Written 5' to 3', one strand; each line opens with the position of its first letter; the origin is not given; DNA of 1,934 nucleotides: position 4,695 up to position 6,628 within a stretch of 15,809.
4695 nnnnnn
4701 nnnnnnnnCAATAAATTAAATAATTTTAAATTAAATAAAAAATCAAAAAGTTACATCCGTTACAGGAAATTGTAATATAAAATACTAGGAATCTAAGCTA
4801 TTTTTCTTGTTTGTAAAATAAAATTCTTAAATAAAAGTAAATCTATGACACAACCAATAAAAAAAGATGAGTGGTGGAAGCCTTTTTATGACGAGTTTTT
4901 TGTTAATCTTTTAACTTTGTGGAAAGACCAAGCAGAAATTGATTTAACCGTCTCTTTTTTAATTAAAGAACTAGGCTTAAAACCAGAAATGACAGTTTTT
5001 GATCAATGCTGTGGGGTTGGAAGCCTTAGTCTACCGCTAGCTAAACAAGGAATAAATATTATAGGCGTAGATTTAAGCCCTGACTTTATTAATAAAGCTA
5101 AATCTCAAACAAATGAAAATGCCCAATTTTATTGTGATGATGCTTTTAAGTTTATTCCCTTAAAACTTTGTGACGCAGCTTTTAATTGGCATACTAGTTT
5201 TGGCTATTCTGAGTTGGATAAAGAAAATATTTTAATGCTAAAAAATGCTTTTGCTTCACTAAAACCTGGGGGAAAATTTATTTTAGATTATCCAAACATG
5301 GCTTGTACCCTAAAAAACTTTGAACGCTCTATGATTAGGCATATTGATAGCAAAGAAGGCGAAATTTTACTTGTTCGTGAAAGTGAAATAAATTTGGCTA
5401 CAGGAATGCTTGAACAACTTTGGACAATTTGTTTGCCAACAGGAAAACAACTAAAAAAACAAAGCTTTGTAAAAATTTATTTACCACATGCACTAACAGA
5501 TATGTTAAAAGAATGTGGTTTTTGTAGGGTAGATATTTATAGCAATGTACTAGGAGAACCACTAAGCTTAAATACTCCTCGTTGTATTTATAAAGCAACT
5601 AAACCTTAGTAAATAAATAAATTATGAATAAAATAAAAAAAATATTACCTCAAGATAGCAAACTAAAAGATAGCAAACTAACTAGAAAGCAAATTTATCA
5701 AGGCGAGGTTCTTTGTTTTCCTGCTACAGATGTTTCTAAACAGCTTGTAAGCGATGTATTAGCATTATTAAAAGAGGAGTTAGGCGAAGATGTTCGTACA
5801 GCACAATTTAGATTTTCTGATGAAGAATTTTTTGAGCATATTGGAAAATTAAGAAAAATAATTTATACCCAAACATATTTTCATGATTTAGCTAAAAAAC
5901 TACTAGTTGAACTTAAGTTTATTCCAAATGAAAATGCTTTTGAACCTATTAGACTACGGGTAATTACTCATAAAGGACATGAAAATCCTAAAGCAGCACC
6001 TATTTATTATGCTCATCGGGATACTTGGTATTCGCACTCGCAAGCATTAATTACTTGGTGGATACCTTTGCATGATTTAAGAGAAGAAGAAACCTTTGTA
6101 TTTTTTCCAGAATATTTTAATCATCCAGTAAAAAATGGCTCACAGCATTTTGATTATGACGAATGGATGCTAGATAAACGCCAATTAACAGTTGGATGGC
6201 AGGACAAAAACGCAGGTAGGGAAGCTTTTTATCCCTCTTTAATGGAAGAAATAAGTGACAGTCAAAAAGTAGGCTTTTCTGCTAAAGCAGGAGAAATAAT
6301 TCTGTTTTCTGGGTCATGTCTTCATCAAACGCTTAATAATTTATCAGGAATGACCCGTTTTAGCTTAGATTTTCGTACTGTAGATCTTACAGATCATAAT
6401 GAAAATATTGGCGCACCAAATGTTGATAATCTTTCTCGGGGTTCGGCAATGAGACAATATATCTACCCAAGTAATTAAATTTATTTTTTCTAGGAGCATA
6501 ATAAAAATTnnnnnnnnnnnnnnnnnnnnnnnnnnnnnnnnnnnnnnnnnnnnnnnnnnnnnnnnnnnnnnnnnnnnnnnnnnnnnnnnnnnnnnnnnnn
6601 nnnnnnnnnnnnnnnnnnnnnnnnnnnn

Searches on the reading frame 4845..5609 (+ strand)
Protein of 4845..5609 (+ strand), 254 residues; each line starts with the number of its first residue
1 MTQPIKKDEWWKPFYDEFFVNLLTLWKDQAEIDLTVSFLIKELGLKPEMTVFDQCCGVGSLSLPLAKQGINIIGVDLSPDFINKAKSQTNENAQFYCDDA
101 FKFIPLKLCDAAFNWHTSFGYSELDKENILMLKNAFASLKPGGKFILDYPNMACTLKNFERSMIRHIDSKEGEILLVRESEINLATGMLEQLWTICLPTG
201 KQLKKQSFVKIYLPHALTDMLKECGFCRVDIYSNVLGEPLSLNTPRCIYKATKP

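Call 5: search_protein_families(library=pfam, proteins=[window:4845-5609:+])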
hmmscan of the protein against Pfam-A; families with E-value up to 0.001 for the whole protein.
window:4845-5609:+ (254 aa): 10 families
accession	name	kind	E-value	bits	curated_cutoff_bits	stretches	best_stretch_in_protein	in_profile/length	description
PF13847.12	Methyltransf_31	-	4.9e-12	46.2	27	1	46-159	2-114/145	Methyltransferase domain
PF13649.12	Methyltransf_25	-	7e-12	46.3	27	1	51-143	1-97/97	Methyltransferase domain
PF13489.12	Methyltransf_23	-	1.5e-10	41.4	27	1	40-226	13-159/164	Methyltransferase domain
PF08241.18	Methyltransf_11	-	3.5e-09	37.6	21.2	1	55-147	4-95/95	Methyltransferase domain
PF08242.18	Methyltransf_12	-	8.9e-07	30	30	1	56-145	5-98/98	Methyltransferase domain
PF01209.24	Ubie_methyltran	-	1.4e-05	25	20.1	1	38-147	38-152/233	ubiE/COQ5 methyltransferase family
PF03291.22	mRNA_G-N7_MeTrfase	-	1.5e-05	24.7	26.6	1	48-162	62-195/315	mRNA (guanine-N(7))-methyltransferase domain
PF05724.17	TPMT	-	0.00024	21.3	26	1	17-110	8-105/218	Thiopurine S-methyltransferase (TPMT)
PF02353.26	CMAS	-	0.00028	20.7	27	1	37-91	52-107/273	Mycolic acid cyclopropane synthetase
PF05175.20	MTS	-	0.00058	20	23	0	30-93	14-79/170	Methyltransferase small domain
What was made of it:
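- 4845..5609 (+): Class I SAM-dependent methyltransferase; a cassette member, transcribed divergently here. Pfam Methyltransf_31/25 (call 5).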

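Call 6: search_protein_families(library=ncbifam, proteins=[window:4845-5609:+])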
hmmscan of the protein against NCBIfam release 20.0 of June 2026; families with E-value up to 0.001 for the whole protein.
window:4845-5609:+ (254 aa): 22 families
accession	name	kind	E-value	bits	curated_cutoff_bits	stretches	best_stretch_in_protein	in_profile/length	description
TIGR01934.1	MenG_MenH_UbiE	subfamily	5.2e-09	35.7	158.35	1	39-160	31-156/223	ubiquinone/menaquinone biosynthesis methyltransferase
TIGR00479.1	rumA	equivalog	2.6e-08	33.2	183.55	1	40-104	286-354/432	23S rRNA (uracil(1939)-C(5))-methyltransferase RlmD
NF041820.1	daptide_MTase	equivalog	3.3e-08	33.3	175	1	28-91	22-80/243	daptide-type RiPP biosynthesis methyltransferase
NF043040.1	corrin_prot_MT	hypoth_equivalog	3.3e-08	33.2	180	1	46-147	40-147/216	corrinoid protein-associated methyltransferase CpaM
TIGR02021.1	BchM-ChlM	equivalog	3.6e-08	33.1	158.9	1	48-94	55-101/218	magnesium protoporphyrin IX methyltransferase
NF009639.0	PRK13168.1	equivalog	1.8e-07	30.4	458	1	41-100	294-357/446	23S rRNA (uracil(1939)-C(5))-methyltransferase RlmD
TIGR01983.1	UbiG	equivalog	2e-07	30.5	102.95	1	48-146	50-150/228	bifunctional 2-polyprenyl-6-hydroxyphenol methylase/3-demethylubiquinol 3-O-methyltransferase UbiG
NF041537.1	ArsM_AhpD_UU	exception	9.3e-07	27.9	510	1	48-156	77-189/345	arsenite methyltransferase/AhpD domain selenoprotein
NF001244.0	PRK00216.1-5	equivalog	1.5e-05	24.4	216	1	40-124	41-131/236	bifunctional demethylmenaquinone methyltransferase/2-methoxy-6-polyprenyl-1,4-benzoquinol methylase UbiE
NF051855.1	GlySarMtaseBact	equivalog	3.1e-05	23.7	350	1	25-153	33-164/259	glycine/sarcosine N-methyltransferase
NF047649.1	MTase_UXPK_star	exception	3.6e-05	22.9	460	1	45-148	75-182/283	methyltransferase/UXPK-star double selenoprotein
NF045667.1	MTase_DVU1556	equivalog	4.2e-05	23.1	155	1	40-105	15-79/213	DVU_1556 family methyltransferase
NF001241.0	PRK00216.1-2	equivalog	8.4e-05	22.3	327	1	41-147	45-147/231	demethylmenaquinone methyltransferase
NF041536.1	ArsM_DUF2284_UU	exception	0.00013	20.4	575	1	49-148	78-181/459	arsenite methyltransferase/DUF2284 domain selenoprotein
NF008264.0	PRK11036.1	equivalog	0.00015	21.3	366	1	39-93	37-90/261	tRNA uridine 5-oxyacetic acid(34) methyltransferase CmoM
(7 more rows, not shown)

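Call 54: search_solved_structures(query=window:4845-5609:+, max_evalue=0.001)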
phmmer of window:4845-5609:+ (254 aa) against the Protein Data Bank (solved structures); distinct sequences matched with E-value up to 0.001: 18.
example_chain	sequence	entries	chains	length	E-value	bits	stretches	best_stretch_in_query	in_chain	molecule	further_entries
9ri2_A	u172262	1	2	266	3e-13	53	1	9-247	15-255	Methyltransferase, putative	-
1wzn_A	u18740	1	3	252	1.3e-11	47.7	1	15-243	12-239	SAM-dependent methyltransferase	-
1ve3_A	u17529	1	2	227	8.1e-09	38.5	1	45-164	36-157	hypothetical protein PH0226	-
5wp5_A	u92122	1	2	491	2.1e-07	33.8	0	35-153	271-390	Phosphomethylethanolamine N-methyltransferase 2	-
4qdj_A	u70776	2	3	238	5.6e-07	32.5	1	11-93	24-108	Magnesium-protoporphyrin O-methyltransferase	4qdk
5wp4_A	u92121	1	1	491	8.7e-07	31.8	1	35-149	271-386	Phosphoethanolamine N-methyltransferase 1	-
5jdz_A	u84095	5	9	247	3.3e-05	26.7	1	41-160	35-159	Methyl transferase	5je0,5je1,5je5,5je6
5jdy_A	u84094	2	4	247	3.4e-05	26.6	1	41-160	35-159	Methyl transferase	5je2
5je3_A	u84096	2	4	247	3.5e-05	26.6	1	41-160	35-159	Methyl transferase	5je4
7pd7_A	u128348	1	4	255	3.5e-05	26.6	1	45-250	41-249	Methyltransferase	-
1uwv_A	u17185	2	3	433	7.4e-05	25.5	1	37-90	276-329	23S RRNA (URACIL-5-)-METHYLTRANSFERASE RUMA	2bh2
3ccf_A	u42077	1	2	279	8.4e-05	25.3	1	39-150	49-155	Cyclopropane-fatty-acyl-phospholipid synthase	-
9rfr_A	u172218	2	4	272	8.8e-05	25.3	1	30-161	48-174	Ubiquinone biosynthesis O-methyltransferase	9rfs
3ggd_A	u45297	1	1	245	0.00013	24.8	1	8-182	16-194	SAM-dependent methyltransferase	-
3sm3_A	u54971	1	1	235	0.00033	23.4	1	46-167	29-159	SAM-dependent methyltransferases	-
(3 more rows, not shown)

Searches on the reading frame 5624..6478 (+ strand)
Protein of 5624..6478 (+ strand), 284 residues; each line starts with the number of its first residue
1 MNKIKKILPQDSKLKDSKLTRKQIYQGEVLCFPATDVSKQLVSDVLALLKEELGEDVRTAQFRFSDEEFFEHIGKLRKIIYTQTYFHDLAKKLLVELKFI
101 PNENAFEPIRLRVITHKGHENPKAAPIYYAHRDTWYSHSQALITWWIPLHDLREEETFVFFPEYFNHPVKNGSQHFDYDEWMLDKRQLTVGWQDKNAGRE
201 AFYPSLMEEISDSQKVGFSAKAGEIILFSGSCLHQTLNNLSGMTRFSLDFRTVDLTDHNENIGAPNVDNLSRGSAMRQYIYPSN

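Call 5: search_protein_families(library=pfam, proteins=[window:5624-6478:+])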
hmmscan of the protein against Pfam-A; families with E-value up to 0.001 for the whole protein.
window:5624-6478:+ (284 aa): 2 families
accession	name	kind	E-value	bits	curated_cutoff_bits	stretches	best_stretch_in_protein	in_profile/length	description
PF05721.19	PhyH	-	1.9e-05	25.5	22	1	112-245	96-211/213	Phytanoyl-CoA dioxygenase (PhyH)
PF13759.12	2OG-FeII_Oxy_5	-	0.00088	20.1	27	0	211-250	61-100/101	Putative 2OG-Fe(II) oxygenase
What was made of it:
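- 5624..6478 (+): PhyH-like Fe(II)/2-oxoglutarate oxygenase with an HxD...H triad; a core cassette member. Pfam PhyH 1.9e-5 (call 5).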

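Call 6: search_protein_families(library=ncbifam, proteins=[window:5624-6478:+])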
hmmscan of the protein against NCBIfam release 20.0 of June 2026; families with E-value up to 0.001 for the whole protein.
window:5624-6478:+ (284 aa): 1 family
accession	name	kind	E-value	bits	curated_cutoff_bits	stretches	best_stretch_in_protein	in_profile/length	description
TIGR04324.1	SpoChoClust_2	subfamily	4.7e-05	23.1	150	0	206-258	167-218/248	sporadic carbohydrate cluster 2OG-Fe(II) oxygenase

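Call 53: search_solved_structures(query=window:5624-6478:+, max_evalue=1, show_alignments=2)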
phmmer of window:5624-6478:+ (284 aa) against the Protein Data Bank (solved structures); distinct sequences matched with E-value up to 1: 2.
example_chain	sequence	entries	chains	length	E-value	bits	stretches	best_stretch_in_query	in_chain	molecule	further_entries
7uek_A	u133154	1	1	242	0.067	15.9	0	36-77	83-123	OT3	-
6h48_A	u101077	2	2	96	0.16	14.6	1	67-131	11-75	Orf20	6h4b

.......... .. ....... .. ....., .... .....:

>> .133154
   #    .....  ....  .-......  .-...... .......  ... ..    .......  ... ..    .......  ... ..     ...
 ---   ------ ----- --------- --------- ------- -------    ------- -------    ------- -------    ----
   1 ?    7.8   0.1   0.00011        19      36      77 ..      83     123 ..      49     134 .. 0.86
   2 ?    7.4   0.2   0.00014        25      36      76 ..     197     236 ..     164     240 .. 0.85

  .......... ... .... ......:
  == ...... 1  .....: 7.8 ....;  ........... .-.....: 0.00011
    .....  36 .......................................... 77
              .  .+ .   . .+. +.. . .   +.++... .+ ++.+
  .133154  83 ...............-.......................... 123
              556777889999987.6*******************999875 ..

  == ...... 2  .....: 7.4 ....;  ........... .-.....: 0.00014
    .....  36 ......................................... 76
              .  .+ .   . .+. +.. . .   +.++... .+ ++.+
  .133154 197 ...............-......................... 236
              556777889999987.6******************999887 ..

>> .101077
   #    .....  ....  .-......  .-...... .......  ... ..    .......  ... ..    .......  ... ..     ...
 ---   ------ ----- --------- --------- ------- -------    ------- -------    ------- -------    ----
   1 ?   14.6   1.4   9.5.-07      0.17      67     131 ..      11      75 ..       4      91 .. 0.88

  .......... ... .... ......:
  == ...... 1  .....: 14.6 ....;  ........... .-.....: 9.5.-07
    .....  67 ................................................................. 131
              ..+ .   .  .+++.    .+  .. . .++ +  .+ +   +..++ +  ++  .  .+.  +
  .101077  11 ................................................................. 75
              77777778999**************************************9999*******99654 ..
